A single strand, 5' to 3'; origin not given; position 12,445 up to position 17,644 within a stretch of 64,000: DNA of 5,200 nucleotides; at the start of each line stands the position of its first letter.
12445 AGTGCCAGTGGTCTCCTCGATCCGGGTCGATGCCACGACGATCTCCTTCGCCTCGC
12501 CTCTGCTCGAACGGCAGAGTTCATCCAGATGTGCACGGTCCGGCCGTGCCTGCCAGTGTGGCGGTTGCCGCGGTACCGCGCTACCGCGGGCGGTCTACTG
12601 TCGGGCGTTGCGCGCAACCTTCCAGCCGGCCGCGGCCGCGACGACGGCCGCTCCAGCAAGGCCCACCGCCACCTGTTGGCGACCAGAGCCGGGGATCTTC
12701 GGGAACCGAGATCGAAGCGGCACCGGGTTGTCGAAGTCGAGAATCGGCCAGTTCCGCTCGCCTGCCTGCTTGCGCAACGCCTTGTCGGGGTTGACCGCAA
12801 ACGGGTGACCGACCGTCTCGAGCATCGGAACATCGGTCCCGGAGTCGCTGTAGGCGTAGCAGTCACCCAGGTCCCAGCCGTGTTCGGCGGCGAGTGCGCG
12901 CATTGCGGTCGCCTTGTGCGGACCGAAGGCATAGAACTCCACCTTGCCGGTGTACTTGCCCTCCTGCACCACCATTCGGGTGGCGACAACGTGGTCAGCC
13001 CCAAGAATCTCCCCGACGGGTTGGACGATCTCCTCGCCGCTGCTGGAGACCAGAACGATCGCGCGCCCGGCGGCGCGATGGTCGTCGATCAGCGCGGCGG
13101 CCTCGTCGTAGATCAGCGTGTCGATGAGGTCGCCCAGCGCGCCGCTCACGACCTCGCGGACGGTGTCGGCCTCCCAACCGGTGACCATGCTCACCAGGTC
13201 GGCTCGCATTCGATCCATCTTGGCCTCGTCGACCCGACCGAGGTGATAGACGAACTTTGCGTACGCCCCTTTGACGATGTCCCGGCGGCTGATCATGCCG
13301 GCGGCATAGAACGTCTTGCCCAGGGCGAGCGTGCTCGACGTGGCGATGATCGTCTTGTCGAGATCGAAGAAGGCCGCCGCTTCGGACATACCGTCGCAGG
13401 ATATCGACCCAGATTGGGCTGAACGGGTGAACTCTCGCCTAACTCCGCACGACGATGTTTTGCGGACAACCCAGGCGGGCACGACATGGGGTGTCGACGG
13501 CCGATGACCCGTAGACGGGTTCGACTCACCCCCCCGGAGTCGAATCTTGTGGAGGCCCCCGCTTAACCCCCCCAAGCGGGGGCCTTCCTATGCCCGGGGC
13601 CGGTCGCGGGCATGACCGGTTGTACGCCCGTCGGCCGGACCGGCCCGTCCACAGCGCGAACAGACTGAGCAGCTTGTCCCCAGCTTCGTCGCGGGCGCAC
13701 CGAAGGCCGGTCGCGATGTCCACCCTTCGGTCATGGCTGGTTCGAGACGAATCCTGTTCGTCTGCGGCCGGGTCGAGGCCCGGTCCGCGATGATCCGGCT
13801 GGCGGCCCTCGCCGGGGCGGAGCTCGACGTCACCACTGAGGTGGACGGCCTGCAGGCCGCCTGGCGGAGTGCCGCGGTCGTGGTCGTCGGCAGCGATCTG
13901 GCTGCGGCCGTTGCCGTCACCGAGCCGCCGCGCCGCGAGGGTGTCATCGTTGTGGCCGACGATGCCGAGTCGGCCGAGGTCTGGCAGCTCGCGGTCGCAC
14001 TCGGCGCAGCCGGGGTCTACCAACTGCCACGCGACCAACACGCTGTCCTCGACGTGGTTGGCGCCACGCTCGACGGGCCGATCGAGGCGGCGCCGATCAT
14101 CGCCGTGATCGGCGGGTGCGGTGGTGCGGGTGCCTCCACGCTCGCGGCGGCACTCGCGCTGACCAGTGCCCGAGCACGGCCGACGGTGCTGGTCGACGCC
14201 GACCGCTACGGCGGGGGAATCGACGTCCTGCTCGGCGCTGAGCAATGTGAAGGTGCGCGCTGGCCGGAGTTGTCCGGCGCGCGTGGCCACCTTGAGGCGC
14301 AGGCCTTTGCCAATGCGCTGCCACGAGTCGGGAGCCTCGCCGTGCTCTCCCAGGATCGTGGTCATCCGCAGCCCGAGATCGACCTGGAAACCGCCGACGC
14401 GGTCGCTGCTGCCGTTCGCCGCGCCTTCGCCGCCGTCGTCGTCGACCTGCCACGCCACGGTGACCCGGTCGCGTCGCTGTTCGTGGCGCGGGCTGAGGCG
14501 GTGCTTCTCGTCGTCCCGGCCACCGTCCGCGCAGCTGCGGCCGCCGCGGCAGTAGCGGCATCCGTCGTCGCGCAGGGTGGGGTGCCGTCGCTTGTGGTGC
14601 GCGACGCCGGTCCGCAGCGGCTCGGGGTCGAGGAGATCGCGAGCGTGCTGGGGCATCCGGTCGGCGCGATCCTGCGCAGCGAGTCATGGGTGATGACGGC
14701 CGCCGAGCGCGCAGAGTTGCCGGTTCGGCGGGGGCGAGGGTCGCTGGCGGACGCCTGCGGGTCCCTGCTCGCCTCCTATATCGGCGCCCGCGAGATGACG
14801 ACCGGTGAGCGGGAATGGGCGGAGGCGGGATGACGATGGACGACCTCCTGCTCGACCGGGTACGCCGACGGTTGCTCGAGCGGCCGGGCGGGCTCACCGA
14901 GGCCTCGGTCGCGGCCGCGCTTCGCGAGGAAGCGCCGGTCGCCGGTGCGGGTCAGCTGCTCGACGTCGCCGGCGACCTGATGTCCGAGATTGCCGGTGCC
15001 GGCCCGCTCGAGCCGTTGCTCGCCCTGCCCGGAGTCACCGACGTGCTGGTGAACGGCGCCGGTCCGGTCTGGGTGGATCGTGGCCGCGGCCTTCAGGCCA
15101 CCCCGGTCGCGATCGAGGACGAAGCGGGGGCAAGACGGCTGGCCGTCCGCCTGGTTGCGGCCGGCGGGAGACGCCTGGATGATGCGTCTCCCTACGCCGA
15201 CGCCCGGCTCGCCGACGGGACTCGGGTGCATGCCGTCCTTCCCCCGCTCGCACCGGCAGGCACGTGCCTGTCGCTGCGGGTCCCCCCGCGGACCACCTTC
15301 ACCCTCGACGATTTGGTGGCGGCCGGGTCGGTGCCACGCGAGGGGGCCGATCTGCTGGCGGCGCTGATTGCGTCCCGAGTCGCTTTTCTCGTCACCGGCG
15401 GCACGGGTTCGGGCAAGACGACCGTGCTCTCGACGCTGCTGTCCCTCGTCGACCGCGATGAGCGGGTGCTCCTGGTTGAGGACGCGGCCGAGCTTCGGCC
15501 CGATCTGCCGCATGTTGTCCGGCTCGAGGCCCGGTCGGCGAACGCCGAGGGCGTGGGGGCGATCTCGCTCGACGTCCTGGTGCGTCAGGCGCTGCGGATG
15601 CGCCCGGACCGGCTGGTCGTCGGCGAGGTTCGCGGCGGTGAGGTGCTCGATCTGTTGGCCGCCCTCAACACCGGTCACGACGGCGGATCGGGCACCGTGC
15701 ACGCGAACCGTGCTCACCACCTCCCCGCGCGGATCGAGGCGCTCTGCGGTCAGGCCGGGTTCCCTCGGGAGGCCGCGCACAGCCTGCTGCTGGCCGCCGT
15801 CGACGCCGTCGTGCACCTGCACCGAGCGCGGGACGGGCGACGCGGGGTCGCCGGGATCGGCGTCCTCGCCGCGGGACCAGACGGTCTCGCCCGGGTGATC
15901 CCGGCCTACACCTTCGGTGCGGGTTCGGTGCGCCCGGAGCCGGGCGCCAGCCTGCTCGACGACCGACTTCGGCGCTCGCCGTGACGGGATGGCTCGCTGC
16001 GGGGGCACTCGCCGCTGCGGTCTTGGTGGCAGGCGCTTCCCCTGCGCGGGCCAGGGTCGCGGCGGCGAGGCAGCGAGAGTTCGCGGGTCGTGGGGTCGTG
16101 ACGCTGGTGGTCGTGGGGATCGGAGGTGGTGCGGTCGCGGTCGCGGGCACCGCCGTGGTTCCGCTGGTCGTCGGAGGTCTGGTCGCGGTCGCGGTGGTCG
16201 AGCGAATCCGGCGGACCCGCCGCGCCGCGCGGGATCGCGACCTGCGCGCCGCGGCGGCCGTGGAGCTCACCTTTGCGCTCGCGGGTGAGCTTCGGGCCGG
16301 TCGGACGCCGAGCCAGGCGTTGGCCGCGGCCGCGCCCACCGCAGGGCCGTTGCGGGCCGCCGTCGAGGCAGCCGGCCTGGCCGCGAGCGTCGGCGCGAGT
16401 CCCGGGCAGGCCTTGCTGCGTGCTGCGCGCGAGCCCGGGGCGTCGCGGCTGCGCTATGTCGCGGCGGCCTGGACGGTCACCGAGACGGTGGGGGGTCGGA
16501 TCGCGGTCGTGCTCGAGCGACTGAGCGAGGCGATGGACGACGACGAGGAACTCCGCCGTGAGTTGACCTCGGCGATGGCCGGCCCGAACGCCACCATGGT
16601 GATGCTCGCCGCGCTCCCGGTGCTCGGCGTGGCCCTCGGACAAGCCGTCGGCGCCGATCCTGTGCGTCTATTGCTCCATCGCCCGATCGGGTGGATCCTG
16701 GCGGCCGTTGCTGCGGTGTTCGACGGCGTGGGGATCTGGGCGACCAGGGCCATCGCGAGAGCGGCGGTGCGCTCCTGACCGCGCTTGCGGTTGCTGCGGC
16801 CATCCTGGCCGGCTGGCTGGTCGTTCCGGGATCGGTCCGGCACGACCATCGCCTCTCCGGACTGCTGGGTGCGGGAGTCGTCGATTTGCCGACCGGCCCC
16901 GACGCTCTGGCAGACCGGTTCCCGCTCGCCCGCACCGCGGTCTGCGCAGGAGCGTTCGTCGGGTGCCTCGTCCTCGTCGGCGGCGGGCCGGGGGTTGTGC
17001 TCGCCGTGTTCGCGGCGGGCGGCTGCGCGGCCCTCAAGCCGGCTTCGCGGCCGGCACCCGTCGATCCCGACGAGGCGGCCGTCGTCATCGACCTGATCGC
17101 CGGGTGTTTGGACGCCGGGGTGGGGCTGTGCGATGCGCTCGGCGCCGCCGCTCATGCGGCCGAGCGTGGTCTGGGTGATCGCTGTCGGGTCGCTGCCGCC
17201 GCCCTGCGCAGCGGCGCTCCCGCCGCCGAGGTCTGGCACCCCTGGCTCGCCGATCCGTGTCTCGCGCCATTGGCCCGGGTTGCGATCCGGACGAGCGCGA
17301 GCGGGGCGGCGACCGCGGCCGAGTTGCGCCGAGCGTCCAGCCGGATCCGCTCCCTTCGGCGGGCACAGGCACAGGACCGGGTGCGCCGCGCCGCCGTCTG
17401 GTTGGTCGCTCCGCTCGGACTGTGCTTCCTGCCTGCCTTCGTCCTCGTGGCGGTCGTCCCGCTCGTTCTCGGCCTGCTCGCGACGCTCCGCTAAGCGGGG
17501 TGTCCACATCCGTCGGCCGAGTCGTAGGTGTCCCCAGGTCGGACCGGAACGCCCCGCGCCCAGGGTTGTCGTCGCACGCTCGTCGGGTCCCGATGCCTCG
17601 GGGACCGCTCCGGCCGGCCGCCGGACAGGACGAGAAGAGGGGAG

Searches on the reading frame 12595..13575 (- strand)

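Call 64: search_protein_families(library=pfam, proteins=[window:12595-13575:-], max_evalue=0.0001)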
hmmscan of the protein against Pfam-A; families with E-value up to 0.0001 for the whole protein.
window:12595-13575:- (326 aa): 3 families
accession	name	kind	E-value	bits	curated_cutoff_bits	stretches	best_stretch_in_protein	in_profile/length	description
PF12710.13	HAD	-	1.3e-32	114.2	27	1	68-253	1-189/189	haloacid dehalogenase-like hydrolase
PF00702.32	Hydrolase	-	5.2e-09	37.2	26.4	1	67-256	3-191/191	haloacid dehalogenase-like hydrolase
PF08282.18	Hydrolase_3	-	2.5e-05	24.6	20.9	1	210-262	177-229/255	haloacid dehalogenase-like hydrolase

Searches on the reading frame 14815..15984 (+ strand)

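Call 62: search_protein_families(library=pfam, proteins=[window:14815-15984:+], max_evalue=0.0001)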
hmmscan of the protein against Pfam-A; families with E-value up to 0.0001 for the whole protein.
window:14815-15984:+ (389 aa): 1 family
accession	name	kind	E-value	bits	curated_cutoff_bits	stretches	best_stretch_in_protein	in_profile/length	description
PF00437.27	T2SSE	-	1.4e-50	172.5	24.9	1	60-337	3-279/370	Type II/IV secretion system protein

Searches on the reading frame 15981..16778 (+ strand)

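Call 64: search_protein_families(library=pfam, proteins=[window:15981-16778:+], max_evalue=0.0001)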
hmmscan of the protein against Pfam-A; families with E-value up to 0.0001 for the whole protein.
window:15981-16778:+ (265 aa): 1 family
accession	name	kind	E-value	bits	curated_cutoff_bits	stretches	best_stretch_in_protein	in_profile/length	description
PF00482.28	T2SSF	-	4.2e-12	46.5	25.2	1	100-218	5-121/125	Type II secretion system (T2SS), protein F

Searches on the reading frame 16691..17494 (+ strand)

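Call 64: search_protein_families(library=pfam, proteins=[window:16691-17494:+], max_evalue=0.0001)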
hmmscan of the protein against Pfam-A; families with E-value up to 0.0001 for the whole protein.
window:16691-17494:+ (267 aa): 1 family
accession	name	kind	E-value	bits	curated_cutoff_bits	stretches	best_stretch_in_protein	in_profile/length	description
PF00482.28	T2SSF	-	6.8e-14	52.4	25.2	1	133-255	2-124/125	Type II secretion system (T2SS), protein F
